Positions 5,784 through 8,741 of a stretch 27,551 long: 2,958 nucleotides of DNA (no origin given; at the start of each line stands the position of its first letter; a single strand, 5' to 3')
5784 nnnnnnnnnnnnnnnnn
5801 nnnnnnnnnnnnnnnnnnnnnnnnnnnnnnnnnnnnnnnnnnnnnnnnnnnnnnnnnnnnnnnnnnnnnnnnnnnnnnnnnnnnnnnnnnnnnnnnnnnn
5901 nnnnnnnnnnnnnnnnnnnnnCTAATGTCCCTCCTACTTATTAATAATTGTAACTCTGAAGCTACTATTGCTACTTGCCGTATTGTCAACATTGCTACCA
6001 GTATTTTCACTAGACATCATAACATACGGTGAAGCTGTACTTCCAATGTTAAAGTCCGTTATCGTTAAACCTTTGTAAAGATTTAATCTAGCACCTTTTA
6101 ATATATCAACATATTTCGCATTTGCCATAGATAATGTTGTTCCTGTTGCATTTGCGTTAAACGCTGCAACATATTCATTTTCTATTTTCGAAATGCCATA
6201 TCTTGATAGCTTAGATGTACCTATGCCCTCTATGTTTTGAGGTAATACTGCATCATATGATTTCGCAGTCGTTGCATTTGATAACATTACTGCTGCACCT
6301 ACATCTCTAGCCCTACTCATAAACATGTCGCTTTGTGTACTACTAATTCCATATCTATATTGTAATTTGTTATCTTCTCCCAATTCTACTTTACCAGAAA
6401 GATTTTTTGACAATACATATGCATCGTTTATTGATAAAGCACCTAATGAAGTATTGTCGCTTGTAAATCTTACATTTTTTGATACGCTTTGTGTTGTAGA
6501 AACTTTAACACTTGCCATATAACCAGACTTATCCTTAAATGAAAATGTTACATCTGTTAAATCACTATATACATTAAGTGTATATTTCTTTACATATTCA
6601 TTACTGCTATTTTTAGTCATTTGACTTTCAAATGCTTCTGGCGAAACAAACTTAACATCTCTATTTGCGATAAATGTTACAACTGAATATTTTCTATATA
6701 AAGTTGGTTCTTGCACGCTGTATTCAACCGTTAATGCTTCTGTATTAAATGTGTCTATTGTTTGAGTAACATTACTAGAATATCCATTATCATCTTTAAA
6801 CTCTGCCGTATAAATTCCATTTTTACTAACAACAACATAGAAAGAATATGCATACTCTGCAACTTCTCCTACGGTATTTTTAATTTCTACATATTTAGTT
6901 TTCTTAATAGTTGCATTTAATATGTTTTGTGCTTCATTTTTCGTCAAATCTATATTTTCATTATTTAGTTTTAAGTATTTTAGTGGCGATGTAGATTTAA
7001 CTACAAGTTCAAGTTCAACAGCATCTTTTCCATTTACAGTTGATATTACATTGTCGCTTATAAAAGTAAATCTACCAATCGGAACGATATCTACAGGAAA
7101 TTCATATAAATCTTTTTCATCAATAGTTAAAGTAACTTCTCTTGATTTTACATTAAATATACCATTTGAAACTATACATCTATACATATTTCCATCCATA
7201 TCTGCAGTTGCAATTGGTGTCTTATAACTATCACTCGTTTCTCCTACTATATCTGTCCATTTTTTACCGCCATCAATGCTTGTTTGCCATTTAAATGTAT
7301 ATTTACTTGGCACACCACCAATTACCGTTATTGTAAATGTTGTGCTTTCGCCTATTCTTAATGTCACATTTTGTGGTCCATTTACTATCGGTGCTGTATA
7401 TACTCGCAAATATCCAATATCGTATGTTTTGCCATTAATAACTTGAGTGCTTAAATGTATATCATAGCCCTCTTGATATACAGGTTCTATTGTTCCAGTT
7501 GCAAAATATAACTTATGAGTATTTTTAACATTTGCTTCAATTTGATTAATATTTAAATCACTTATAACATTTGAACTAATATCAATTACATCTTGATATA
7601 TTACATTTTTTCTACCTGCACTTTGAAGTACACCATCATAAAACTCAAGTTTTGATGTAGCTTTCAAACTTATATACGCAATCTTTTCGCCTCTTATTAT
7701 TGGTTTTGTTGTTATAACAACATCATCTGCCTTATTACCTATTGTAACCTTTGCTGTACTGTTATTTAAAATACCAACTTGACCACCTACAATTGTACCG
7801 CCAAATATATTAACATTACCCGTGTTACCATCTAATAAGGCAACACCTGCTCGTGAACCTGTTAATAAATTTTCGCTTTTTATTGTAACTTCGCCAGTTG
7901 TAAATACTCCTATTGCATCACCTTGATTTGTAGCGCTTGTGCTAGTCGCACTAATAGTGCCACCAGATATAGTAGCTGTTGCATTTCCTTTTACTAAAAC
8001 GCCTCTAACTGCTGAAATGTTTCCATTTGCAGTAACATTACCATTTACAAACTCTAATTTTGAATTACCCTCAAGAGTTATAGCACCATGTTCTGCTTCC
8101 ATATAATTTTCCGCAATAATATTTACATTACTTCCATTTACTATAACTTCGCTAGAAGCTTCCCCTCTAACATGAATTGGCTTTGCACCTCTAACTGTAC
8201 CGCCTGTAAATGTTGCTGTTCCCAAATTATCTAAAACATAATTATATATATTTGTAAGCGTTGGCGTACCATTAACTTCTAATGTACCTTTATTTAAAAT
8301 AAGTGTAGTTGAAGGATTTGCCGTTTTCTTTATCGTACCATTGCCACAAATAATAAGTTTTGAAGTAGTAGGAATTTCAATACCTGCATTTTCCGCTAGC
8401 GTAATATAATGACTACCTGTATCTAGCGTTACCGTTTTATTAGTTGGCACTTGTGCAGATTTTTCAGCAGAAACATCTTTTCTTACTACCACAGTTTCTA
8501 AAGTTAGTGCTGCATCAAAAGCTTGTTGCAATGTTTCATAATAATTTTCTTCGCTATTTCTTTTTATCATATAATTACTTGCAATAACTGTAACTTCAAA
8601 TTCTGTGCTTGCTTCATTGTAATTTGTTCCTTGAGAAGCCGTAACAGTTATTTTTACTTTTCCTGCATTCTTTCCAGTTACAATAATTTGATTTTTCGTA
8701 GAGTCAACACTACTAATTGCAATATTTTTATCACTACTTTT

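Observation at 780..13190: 12-kb operon: two paralogous giant Cys-rich secreted proteins bracketing a pilin-like protein, with no recognisable cell-wall anchor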

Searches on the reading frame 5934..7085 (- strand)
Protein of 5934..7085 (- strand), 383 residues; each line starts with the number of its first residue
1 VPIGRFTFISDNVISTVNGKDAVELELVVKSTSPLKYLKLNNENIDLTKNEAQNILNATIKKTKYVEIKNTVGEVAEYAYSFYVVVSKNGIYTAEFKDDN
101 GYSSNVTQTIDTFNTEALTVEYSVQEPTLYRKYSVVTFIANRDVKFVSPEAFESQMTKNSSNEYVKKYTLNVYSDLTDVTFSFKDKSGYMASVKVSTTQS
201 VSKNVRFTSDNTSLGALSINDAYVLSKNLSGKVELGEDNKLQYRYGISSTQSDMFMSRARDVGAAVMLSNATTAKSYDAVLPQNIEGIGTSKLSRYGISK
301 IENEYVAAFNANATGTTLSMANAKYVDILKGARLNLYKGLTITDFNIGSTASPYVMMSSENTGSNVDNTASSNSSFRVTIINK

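Call 45: search_protein_families(library=pfam, proteins=[window:5934-7085:-], max_evalue=5)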
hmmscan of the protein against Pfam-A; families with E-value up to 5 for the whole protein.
window:5934-7085:- (383 aa): 3 families
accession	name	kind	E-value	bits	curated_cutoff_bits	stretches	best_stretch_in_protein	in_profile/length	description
PF20692.3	cpSF2-GREB1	-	0.0034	16.5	26.2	1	12-203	168-315/716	Circularly permuted SF2 helicase found in GREB1 proteins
PF21228.3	RuBisCO_activase_AAA_helical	-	0.12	13.1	27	0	90-155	6-69/96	Ribulose bisphosphate carboxylase/oxygenase activase, AAA, helical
PF02890.19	DUF226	-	2.2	8.8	25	1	47-97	54-105/139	Borrelia family of unknown function DUF226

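Call 46: find_homologous_proteins(query=window:5934-7085:-)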
Query window:5934-7085:- (383 aa): 1 proteins with E <= 0.001 among 3879 candidates.
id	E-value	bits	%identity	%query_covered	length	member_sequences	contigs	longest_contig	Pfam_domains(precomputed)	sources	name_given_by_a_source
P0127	2.4e-105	371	53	88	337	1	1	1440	-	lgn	-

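Call 53: search_protein_representatives(protein=window:5937-7085:-)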
Query: 383 residues. Proteins with E-value up to 0.001 (for the whole library): 25; up to 1e-10: 20; up to 1e-30: 11. The best 25 are listed.
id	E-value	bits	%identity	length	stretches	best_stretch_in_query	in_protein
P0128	8.0e-234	791.3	100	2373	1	1-383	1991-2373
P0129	2.3e-147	507.1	64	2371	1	1-383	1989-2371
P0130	1.2e-120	419.3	55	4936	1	1-383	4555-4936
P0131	5.3e-120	417.2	54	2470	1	1-383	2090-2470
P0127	7.8e-106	370.6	53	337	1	48-383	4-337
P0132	3.2e-43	164.8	54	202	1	42-190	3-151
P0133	2.7e-36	142.1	30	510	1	2-381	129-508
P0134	4.1e-35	138.2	34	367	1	26-383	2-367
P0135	6.5e-35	137.5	34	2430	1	2-382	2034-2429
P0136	1.9e-34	136.0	32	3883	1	18-382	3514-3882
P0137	1.4e-32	129.8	32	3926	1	19-381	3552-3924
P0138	1.3e-28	116.8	33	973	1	4-383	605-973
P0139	1.1e-23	100.6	28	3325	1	19-381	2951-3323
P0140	2.7e-23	99.4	43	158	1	227-383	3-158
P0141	4.0e-23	98.8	30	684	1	22-380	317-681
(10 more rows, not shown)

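Call 59: predict_structure(alignment_id=A3)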
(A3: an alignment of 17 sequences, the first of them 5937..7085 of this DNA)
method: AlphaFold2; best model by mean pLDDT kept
length: 383 residues; sequences in the alignment: 17
mean_pLDDT: 68.0   pTM: 0.44
mean pLDDT of the five models: 68.0, 67.3, 66.6, 65.3, 65.0
residues with pLDDT >= 90: 141; 70-90: 52; 50-70: 63; < 50: 127
segments of 3 or more residues with pLDDT < 50: 201-210, 240-243, 245-341, 372-383
pLDDT, mean of each block of 10 residues (from residue 1): 92 73 94 96 93 93 95 94 94 97 96 83 77 86 95 91 93 87 89 83 44 54 56 51 45 38 39 40 38 32 36 29 32 38 56 61 66 41 25
secondary structure, 60 per line:
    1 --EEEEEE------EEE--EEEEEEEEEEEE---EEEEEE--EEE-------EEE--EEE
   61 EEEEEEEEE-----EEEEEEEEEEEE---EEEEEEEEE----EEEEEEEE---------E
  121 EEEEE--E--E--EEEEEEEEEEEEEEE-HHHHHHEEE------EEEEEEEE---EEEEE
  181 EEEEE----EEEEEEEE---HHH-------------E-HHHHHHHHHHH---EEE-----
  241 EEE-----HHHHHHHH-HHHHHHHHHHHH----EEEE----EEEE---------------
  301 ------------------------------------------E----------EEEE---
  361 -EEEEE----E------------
elements in order: E3-8 E15-17 E20-31 E35-40 E43-45 E53-55 E58-69 E75-86 E90-98 E103-110 E120-125 E134-148 H150-155 E156-158 E165-172 E176-185 E190-197 H219-229 E233-235 E241-243 H249-256 H258-269 E274-277 E282-285 E354-357 E362-366

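Call 64: find_encoding_contigs(protein=P0128, flank=10000, max_places=4)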
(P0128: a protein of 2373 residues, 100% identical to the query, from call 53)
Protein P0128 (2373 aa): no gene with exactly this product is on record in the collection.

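Call 65: find_related_loci(query=A2, collection=metagenome_contigs, flank=4000)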
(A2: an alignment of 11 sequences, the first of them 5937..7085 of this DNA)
Query A2 (383 aa) in metagenome_contigs; peptide patterns used: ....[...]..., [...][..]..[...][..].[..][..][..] (x = any residue, [..] = any of these).
140 stretches matched a pattern; 9 encode a relative of the query (tblastn E <= 1e-3); 9 distinct loci.
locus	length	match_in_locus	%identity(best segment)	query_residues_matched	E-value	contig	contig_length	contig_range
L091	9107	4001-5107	31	23-381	8e-41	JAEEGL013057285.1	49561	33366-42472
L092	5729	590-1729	30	2-381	5e-40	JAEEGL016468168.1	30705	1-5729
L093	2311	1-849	31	98-382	1e-32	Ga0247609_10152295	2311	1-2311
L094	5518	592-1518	32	75-381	4e-32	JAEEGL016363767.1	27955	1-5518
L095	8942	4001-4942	29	73-381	2e-32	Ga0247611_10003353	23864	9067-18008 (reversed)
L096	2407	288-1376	28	23-382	1e-31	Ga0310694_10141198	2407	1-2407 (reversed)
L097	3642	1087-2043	30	64-381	2e-30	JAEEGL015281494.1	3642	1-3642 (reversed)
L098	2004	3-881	29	89-381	4e-24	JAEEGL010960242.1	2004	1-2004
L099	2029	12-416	40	241-381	9e-19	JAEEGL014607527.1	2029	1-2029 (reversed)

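Call 83: fold_search(model_id=the predicted structure, library=pdb)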
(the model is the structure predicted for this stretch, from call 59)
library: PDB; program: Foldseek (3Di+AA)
matches with E <= 10: 1296; with E <= 0.001: 18
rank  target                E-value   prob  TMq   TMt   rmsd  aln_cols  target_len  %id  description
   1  4q6y_B                4.6e-05  1.00  0.19  0.32  11.5       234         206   10  Crystal structure of a chemoenzymatic glycoengineered disialylated Fc (di-sFc) (released 2014-07-23)
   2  8q5u_C                8.4e-05  1.00  0.20  0.34  11.3       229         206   10  Endoglycosidase S2 in complex with IgG1 Fc (released 2024-04-17)
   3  5xeq_B                1.2e-04  1.00  0.19  0.23  15.3       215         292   13  Crystal Structure of human MDGA1 and human neuroligin-2 complex (released 2017-07-12)
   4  1f00                  1.4e-04  0.97  0.21  0.25  14.5       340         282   14  CRYSTAL STRUCTURE OF C-TERMINAL 282-RESIDUE FRAGMENT OF ENTEROPATHOGENIC E. COLI INTIMIN (released 2000-07-12)
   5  3h9y_B                1.7e-04  1.00  0.18  0.31  14.0       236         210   10  Crystal structure of the IgE-Fc3-4 domains (released 2009-09-08)
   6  9fmb_C                2.5e-04  0.99  0.18  0.30  11.5       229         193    6  Crystal structure of human IgD-Fc (released 2024-12-04)
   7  6kru_D                3.1e-04  1.00  0.18  0.31  13.2       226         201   12  Crystal structure of mouse IgG2b Fc (released 2020-01-22)
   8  7shz_A                3.3e-04  0.99  0.16  0.27  15.4       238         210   10  IgE-Fc in complex with HAE (released 2021-12-22)
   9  5g64_A                4.1e-04  0.99  0.18  0.21  14.7       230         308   12  The complex between human IgE-Fc and two anti-IgE Fab fragments (released 2017-05-03)
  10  7jg1_B                4.3e-04  0.98  0.18  0.28  13.2       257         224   13  Dimeric Immunoglobin A (dIgA) (released 2020-11-11)
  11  8uro_B                4.8e-04  1.00  0.20  0.35  11.8       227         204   12  Crystal structure of IgG1-Fc fragment (E382S) in complex with Corynebacterial ENGase CU43 (D187A-E189A) (released 2024-10-30)
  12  6kru_F                5.0e-04  0.99  0.18  0.30  12.5       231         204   12  Crystal structure of mouse IgG2b Fc (released 2020-01-22)
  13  9fmb_A                5.3e-04  0.99  0.18  0.30  12.2       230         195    7  Crystal structure of human IgD-Fc (released 2024-12-04)
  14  1f6a_D                6.3e-04  1.00  0.18  0.29  13.9       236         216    9  Structure of the human ige-fc bound to its high affinity receptor fc(epsilon)ri(alpha) (released 2000-07-20)
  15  4ypj_A                7.8e-04  0.99  0.18  0.09  15.9       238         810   13  X-ray Structure of The Mutant of Glycoside Hydrolase (released 2015-04-29)
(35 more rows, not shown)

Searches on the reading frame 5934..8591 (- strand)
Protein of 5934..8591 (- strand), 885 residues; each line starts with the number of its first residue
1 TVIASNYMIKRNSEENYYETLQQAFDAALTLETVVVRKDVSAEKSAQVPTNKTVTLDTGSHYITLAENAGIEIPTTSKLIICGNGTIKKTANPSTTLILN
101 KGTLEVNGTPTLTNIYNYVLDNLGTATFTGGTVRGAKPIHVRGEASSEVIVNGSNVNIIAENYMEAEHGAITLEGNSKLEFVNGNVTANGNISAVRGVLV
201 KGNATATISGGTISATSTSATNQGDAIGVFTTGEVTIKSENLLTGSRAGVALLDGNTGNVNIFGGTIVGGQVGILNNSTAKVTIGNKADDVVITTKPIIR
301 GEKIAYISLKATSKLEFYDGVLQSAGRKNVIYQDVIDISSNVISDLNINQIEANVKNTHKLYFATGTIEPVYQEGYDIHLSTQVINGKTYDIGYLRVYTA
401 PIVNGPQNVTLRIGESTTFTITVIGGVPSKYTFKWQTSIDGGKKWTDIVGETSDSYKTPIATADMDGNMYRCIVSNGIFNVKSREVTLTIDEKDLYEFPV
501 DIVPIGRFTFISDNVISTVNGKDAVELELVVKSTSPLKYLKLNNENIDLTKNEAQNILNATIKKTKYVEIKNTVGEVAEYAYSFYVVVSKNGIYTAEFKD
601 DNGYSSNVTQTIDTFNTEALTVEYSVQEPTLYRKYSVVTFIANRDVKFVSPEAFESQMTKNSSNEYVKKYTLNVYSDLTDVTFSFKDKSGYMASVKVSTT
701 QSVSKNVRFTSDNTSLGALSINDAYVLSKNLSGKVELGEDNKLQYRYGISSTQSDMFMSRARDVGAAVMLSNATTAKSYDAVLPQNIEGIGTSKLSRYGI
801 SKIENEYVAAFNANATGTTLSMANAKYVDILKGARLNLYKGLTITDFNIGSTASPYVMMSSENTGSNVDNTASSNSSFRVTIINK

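Call 38: find_homologous_proteins(query=window:5934-8591:-)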
Query window:5934-8591:- (885 aa): 6 proteins with E <= 0.001 among 8000 candidates.
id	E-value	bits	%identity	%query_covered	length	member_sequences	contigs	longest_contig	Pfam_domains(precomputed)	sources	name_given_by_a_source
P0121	1.5e-55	207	35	11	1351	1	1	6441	PF21226.5,PF21722.5,PF13927.13,PF09394.17,PF21471.4,PF02012.27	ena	-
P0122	9.3e-12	62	45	8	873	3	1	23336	PF07679.23,PF13927.13,PF18998.7,PF22359.3,PF00395.26,PF02368.25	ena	-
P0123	2.7e-10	58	36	14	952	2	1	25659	PF07679.23,PF13895.13,PF13927.13,PF18998.7,PF00395.26,PF02368.25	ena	-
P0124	4.1e-10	57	39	13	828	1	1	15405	-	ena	-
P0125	4.9e-8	50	40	10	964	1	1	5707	PF07679.23,PF13927.13,PF18998.7,PF00395.26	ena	-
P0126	1.5e-7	48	33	8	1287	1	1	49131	PF13927.13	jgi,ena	jgi:hypothetical protein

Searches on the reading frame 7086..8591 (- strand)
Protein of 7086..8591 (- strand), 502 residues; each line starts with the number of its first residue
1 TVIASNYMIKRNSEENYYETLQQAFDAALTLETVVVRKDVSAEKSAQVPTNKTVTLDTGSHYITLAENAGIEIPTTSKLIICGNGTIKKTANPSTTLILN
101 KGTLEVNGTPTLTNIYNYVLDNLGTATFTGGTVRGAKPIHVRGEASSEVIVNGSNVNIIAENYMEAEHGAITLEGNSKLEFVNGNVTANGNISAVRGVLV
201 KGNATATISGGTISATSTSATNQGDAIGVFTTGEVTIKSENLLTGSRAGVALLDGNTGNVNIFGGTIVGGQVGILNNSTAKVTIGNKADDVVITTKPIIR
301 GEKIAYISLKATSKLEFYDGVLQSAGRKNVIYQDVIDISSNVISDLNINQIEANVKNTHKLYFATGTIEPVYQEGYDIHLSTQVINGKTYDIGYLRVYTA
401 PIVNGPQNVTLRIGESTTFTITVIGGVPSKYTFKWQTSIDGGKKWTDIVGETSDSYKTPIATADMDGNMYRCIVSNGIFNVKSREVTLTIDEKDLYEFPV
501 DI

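Call 45: search_protein_families(library=pfam, proteins=[window:7086-8591:-], max_evalue=5)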
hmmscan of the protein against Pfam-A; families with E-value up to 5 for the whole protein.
window:7086-8591:- (502 aa): 3 families
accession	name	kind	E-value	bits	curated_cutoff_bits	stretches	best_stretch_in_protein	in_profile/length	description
PF13927.12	Ig_3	-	0.0065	17.4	30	1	403-476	5-78/78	Immunoglobulin domain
PF12011.13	NPH-II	-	0.022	15.1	25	1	146-214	82-150/174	RNA helicase NPH-II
PF07679.22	I-set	-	0.029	14.9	23.7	1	402-490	3-90/90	Immunoglobulin I-set domain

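Call 91: search_solved_structures(query=window:7086-8591:-, max_evalue=10)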
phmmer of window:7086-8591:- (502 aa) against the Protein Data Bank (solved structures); distinct sequences matched with E-value up to 10: 4.
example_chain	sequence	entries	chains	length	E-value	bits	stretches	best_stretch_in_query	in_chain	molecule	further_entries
3pxj_A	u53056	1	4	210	0.00023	23.4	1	400-495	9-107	Tyrosine-protein phosphatase Lar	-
2yd1_A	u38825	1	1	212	0.00026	23.3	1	401-495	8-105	TYROSINE-PROTEIN PHOSPHATASE LAR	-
4d9v_A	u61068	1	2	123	2.9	9.9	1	342-413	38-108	YscD; putative type III secretion protein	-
4a0e_A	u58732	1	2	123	2.9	9.9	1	342-413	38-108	TYPE III SECRETION PROTEIN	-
